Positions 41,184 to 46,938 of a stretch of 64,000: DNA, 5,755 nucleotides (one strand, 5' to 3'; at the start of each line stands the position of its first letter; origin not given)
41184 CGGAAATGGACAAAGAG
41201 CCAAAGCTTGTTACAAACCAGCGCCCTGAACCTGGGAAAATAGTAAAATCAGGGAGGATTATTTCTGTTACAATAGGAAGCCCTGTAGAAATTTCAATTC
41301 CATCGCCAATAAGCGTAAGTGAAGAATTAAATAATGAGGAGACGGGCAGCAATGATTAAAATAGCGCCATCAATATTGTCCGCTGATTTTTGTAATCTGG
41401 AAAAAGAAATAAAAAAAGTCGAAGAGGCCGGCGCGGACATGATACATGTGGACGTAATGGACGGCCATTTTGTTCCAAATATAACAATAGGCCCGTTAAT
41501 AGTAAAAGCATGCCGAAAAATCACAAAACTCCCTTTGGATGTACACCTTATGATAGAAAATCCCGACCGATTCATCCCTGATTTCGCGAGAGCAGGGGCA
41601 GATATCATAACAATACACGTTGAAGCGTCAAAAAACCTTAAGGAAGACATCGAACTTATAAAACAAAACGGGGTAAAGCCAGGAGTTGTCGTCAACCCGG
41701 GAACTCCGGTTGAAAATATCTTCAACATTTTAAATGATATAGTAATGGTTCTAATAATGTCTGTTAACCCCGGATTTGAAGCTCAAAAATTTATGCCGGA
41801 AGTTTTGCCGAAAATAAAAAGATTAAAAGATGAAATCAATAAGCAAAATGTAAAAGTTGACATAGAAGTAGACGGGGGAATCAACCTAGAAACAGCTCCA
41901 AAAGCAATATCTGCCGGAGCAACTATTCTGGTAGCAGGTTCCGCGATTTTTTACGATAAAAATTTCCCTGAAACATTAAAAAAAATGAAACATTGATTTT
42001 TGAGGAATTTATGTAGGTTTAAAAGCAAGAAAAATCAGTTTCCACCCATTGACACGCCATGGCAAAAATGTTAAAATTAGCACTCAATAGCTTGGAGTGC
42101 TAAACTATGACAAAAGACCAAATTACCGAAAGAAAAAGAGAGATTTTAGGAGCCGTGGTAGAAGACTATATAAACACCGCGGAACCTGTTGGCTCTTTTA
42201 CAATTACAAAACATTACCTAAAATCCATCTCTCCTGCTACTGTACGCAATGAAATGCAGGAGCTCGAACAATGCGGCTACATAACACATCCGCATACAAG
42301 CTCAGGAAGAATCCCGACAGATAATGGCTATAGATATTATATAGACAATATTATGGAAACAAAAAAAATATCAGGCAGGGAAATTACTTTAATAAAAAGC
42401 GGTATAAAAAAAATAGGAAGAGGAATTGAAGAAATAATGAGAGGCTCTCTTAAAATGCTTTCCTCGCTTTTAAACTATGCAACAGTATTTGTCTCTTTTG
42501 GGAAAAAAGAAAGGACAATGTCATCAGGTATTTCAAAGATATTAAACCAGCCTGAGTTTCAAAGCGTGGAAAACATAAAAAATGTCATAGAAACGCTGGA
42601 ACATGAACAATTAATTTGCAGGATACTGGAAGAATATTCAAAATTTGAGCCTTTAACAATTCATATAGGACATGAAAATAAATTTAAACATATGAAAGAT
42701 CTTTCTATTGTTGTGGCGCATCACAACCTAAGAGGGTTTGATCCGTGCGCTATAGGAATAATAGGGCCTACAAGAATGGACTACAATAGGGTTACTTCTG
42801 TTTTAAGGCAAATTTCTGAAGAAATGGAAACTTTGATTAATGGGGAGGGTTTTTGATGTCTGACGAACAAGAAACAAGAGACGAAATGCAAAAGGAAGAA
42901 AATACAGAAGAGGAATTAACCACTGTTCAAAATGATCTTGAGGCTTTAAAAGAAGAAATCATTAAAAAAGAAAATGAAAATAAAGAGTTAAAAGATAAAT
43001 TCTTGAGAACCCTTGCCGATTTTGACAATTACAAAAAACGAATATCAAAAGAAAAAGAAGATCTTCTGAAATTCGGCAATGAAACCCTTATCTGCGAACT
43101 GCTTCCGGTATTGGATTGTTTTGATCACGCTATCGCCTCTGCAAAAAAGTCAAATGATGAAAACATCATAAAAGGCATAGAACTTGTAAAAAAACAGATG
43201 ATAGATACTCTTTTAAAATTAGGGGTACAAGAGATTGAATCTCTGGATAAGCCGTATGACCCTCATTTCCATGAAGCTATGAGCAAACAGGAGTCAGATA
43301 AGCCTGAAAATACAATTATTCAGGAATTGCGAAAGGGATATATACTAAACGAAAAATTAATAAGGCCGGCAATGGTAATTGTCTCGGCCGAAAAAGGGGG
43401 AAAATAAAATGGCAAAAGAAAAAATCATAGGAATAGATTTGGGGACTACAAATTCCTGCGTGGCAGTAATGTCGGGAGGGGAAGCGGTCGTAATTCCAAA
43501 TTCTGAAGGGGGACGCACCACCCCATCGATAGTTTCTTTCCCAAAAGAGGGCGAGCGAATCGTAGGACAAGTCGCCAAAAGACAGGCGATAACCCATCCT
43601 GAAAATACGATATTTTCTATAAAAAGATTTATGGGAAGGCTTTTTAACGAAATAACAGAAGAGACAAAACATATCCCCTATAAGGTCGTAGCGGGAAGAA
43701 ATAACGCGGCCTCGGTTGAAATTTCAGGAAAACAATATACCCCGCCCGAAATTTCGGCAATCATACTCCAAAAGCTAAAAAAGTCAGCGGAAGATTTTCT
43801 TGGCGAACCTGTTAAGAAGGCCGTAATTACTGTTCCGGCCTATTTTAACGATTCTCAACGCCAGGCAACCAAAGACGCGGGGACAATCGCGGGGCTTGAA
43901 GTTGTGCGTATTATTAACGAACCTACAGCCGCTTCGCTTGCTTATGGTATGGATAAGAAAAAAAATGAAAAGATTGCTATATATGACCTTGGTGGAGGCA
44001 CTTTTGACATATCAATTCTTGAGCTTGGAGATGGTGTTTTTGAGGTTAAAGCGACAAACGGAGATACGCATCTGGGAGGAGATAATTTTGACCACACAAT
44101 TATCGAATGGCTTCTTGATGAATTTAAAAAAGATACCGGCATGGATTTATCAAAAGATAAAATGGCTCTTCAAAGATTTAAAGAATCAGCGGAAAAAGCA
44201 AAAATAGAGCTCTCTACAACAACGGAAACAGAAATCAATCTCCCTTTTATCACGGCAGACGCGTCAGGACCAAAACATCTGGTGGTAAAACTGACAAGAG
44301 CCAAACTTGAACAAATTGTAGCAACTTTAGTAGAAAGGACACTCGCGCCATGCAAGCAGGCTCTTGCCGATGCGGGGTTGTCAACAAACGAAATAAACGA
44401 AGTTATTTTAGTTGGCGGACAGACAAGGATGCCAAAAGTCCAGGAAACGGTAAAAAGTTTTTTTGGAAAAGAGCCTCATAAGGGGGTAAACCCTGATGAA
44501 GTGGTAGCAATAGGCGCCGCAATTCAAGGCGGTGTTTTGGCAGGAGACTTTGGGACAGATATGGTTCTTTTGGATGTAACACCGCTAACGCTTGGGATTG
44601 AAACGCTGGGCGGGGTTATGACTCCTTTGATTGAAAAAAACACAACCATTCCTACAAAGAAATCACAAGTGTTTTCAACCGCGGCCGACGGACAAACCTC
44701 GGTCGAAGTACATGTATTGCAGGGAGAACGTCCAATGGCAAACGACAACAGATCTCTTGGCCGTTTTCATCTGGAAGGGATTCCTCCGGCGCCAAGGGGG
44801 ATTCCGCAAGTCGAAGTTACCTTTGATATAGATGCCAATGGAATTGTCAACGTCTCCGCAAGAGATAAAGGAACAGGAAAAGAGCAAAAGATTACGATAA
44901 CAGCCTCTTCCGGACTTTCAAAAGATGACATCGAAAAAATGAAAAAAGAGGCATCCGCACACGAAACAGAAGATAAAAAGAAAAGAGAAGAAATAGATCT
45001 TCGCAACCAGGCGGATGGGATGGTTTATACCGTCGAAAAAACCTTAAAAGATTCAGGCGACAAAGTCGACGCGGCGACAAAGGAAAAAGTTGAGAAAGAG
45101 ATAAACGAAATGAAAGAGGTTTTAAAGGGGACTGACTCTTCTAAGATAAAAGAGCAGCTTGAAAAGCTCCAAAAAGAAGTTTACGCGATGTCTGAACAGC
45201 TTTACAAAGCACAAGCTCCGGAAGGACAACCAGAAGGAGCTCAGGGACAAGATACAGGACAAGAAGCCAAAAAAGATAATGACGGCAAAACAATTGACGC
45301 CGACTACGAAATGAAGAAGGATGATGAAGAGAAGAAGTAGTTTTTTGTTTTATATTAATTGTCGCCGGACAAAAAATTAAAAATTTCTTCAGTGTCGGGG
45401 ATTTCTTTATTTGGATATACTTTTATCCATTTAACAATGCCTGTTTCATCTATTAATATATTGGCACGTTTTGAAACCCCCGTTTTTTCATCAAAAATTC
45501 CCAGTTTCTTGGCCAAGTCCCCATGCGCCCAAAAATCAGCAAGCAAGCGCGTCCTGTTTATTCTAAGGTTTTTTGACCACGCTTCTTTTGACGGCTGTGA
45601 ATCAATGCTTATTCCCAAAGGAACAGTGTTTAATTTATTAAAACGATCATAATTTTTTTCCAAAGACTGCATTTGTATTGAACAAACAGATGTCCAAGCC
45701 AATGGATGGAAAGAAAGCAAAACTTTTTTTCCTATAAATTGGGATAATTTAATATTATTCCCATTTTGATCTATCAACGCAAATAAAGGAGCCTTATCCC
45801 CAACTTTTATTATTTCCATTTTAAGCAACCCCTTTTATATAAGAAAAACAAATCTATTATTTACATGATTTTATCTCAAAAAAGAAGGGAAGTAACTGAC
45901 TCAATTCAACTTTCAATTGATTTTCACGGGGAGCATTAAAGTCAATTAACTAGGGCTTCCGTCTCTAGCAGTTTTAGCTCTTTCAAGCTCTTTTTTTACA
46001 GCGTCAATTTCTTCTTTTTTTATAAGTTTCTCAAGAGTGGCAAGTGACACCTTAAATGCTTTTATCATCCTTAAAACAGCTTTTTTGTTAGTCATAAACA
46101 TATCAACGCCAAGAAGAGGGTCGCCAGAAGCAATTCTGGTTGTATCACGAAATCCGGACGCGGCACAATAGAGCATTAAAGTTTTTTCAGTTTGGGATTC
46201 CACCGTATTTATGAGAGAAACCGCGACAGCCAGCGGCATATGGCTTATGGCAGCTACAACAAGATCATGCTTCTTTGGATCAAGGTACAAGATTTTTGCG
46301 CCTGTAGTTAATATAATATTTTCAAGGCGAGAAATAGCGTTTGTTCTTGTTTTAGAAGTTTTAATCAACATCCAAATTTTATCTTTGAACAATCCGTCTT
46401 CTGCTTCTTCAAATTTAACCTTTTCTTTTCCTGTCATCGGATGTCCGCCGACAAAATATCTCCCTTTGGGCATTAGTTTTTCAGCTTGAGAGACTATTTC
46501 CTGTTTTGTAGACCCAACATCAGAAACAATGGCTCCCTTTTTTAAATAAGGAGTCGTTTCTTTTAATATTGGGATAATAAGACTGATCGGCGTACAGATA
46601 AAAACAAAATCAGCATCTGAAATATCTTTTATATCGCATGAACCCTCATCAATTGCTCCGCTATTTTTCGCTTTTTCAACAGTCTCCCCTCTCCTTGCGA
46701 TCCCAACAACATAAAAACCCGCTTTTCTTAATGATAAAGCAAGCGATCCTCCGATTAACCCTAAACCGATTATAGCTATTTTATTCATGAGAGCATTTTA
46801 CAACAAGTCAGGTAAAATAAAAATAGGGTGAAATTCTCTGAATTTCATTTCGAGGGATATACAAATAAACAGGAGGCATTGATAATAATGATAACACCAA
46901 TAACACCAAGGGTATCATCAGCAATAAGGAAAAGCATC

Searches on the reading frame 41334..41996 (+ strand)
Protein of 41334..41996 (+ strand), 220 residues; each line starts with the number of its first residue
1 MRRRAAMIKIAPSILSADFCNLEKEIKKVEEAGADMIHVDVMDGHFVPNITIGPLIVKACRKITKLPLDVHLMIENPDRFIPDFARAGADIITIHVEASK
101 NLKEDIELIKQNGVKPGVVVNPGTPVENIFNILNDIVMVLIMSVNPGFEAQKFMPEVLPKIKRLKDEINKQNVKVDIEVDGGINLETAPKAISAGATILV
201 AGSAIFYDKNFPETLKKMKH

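Call 41: search_protein_families(library=pfam, proteins=[window:41334-41996:+], max_evalue=0.001)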
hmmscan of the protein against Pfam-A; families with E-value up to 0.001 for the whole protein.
window:41334-41996:+ (220 aa): 4 families
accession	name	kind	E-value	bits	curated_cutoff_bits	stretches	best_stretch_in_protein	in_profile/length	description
PF00834.25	Ribul_P_3_epim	-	5.5e-84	280.9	21.1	1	9-206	1-198/198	Ribulose-phosphate 3 epimerase family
PF01729.25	QRPTase_C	-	4.3e-05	23.8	23.1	0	160-205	113-158/169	Quinolinate phosphoribosyl transferase, C-terminal domain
PF00215.30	OMPdecase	-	0.00024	21.5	27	0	86-217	76-220/221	Orotidine 5'-phosphate decarboxylase / HUMPS family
PF00977.27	His_biosynth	-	0.00065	19.6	23.6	0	171-213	70-113/228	Histidine biosynthesis protein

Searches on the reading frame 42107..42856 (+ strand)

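Call 38: search_protein_families(library=pfam, proteins=[window:42107-42856:+], max_evalue=0.001)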
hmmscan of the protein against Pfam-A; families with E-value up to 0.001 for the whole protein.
window:42107-42856:+ (249 aa): 2 families
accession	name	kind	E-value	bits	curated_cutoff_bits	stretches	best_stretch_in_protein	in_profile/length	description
PF01628.27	HrcA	-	7e-26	92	22.2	1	88-229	82-214/215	HrcA protein C terminal domain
PF03444.21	HrcA_DNA-bdg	-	0.00016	21.7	21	1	6-76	2-71/79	Winged helix-turn-helix transcription repressor, HrcA DNA-binding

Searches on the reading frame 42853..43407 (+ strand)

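Call 38: search_protein_families(library=pfam, proteins=[window:42853-43407:+], max_evalue=0.001)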
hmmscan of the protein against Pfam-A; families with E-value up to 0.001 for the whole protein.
window:42853-43407:+ (184 aa): 1 family
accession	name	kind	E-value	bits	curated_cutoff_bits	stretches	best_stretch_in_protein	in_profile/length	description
PF01025.24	GrpE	-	7.9e-49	166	25.8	1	19-178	3-164/165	GrpE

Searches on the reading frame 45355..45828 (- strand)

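Call 38: search_protein_families(library=pfam, proteins=[window:45355-45828:-], max_evalue=0.001)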
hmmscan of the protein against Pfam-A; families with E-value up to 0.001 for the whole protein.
window:45355-45828:- (157 aa): 3 families
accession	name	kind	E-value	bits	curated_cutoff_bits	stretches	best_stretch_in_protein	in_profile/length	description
PF00578.27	AhpC-TSA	-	8.6e-30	103.7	26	1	9-134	1-123/124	AhpC/TSA family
PF08534.16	Redoxin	-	5.8e-22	78.5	26.6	1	8-148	1-146/148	Redoxin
PF02630.20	SCO1-SenC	-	0.0003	21.2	22.8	1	16-76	4-66/134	SCO1/SenC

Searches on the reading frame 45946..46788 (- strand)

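Call 38: search_protein_families(library=pfam, proteins=[window:45946-46788:-], max_evalue=0.001)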
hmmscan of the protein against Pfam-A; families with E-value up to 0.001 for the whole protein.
window:45946-46788:- (280 aa): 7 families
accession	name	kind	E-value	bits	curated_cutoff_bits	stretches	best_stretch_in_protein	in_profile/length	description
PF02153.23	PDH_N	-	1.8e-36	125.4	26.5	1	16-167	1-153/154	Prephenate dehydrogenase, nucleotide-binding domain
PF20463.3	PDH_C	-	4.5e-23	81.9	22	1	170-268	1-100/102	Prephenate dehydrogenase, dimerization domain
PF03807.23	F420_oxidored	-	5.6e-09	36.9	21.6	1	3-90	1-90/94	NADP oxidoreductase coenzyme F420-dependent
PF03446.21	NAD_binding_2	-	7.7e-09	36.2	21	1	3-121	1-122/161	NAD binding domain of 6-phosphogluconate dehydrogenase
PF07991.19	KARI_N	-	5.9e-06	26.4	20.6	1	2-88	5-91/165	Acetohydroxy acid isomeroreductase, NADPH-binding domain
PF02558.23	ApbA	-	3e-05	24.1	22.2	1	4-86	1-94/150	Ketopantoate reductase PanE/ApbA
PF02826.25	2-Hacid_dh_C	-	0.00047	20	25.1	0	3-68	38-101/178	D-isomer specific 2-hydroxyacid dehydrogenase, NAD binding domain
